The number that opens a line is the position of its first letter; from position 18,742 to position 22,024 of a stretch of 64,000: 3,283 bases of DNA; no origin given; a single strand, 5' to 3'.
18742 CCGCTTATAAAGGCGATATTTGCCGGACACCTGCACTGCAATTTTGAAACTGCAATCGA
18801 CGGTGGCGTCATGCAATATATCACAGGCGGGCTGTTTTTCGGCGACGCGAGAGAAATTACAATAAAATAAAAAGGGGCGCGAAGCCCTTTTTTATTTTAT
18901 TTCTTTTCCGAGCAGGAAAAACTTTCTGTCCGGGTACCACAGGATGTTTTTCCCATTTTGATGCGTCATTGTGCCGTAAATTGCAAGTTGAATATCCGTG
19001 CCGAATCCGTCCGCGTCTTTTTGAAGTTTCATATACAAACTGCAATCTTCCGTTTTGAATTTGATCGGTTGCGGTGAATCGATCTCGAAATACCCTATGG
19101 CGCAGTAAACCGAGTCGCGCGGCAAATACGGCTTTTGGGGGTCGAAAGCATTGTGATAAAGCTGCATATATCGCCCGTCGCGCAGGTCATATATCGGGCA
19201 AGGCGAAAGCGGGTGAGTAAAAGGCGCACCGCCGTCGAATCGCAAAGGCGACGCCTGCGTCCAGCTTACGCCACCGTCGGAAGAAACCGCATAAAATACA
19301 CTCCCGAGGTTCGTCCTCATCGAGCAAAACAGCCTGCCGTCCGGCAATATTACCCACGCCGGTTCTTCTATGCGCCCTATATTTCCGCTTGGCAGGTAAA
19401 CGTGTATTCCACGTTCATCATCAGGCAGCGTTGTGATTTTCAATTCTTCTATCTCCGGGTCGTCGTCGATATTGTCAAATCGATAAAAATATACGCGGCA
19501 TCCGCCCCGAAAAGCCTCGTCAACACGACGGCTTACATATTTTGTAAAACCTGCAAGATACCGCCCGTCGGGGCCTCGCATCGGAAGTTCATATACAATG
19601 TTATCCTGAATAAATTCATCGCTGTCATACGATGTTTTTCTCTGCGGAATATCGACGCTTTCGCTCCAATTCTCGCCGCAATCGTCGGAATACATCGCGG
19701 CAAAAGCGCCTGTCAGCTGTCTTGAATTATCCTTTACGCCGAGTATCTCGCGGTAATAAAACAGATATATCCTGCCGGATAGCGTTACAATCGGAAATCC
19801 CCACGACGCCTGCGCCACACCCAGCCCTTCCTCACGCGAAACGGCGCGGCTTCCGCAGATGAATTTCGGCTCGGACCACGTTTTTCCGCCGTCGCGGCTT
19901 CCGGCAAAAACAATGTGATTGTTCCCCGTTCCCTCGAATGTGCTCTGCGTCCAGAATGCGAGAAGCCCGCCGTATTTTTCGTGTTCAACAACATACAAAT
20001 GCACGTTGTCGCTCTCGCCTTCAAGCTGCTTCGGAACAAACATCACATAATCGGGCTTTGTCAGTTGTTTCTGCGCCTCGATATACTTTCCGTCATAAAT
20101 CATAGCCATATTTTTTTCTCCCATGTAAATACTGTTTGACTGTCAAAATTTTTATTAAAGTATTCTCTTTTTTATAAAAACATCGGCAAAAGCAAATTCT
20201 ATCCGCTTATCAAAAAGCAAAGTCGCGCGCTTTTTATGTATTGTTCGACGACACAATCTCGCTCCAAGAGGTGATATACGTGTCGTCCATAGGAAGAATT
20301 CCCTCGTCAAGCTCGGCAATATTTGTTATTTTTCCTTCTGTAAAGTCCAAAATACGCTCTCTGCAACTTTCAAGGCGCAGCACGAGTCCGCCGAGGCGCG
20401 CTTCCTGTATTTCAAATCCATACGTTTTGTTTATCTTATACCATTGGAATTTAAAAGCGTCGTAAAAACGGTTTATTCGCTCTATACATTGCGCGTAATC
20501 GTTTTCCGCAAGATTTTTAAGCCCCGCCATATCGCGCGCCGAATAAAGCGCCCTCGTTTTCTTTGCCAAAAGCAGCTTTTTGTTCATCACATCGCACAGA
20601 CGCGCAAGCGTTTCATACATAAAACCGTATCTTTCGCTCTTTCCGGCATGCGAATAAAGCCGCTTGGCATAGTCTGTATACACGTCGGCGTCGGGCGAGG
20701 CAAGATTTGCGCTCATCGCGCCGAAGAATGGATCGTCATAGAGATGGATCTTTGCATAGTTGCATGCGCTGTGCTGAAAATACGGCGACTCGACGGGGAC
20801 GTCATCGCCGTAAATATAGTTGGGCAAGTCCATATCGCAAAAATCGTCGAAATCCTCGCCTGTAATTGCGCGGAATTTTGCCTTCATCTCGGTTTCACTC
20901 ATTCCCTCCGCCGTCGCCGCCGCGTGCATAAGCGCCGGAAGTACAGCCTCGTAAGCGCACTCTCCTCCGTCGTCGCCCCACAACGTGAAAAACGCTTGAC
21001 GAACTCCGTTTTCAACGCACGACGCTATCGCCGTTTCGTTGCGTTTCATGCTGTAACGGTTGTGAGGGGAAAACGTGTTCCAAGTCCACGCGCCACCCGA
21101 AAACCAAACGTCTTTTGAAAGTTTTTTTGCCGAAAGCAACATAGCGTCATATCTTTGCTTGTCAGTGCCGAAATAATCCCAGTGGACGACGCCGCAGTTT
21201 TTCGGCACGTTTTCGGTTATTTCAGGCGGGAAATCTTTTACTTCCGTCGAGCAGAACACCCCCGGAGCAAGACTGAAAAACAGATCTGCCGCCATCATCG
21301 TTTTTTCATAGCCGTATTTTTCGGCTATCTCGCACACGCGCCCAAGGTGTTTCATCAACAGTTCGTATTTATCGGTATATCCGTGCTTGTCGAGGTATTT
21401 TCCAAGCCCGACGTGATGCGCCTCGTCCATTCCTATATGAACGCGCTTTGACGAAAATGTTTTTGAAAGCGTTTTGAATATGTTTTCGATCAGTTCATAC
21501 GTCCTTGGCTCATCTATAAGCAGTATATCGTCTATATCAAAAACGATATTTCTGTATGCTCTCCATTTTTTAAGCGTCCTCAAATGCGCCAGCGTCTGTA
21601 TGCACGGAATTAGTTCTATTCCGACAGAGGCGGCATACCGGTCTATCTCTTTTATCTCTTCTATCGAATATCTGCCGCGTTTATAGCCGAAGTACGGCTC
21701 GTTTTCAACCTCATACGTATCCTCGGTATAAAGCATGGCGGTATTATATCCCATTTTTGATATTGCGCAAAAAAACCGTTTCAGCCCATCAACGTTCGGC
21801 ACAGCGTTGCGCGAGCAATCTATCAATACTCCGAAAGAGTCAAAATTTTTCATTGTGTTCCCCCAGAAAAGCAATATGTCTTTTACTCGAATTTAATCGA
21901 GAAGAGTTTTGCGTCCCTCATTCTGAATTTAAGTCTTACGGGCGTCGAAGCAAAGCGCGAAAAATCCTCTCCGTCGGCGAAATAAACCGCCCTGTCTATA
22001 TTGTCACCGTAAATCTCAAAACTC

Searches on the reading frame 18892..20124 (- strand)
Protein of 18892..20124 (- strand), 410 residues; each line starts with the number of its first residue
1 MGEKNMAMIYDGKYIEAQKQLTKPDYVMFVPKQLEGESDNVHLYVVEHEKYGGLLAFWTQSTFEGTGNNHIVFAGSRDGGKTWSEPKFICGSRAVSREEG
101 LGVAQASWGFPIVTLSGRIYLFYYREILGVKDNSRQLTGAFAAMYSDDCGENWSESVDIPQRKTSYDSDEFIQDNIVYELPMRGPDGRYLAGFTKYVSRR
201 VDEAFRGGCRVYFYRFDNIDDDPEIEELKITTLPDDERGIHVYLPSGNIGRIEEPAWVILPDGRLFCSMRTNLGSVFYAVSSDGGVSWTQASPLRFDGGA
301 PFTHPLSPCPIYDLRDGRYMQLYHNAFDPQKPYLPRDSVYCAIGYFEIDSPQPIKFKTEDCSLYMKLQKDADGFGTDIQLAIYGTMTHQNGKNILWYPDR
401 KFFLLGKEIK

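Call 64: search_protein_families(library=pfam, proteins=[window:18892-20124:-], max_evalue=0.00001)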
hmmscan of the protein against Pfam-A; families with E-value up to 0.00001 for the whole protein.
window:18892-20124:- (410 aa): 1 family
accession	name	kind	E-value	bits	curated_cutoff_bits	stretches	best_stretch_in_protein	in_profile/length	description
PF13088.12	BNR_2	-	2.3e-14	53.8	31.4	1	53-296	2-206/277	BNR repeat-like domain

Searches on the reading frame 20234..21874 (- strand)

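Call 64: search_protein_families(library=pfam, proteins=[window:20234-21874:-], max_evalue=0.00001)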
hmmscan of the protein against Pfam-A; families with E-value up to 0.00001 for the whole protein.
window:20234-21874:- (546 aa): 2 families
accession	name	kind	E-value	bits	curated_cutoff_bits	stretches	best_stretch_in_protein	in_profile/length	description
PF18088.7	Glyco_H_20C_C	-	1e-41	143.4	27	1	367-533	19-186/194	Glycoside Hydrolase 20C C-terminal domain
PF00728.28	Glyco_hydro_20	-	3.6e-09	36.9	22.3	1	65-154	71-173/348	Glycosyl hydrolase family 20, catalytic domain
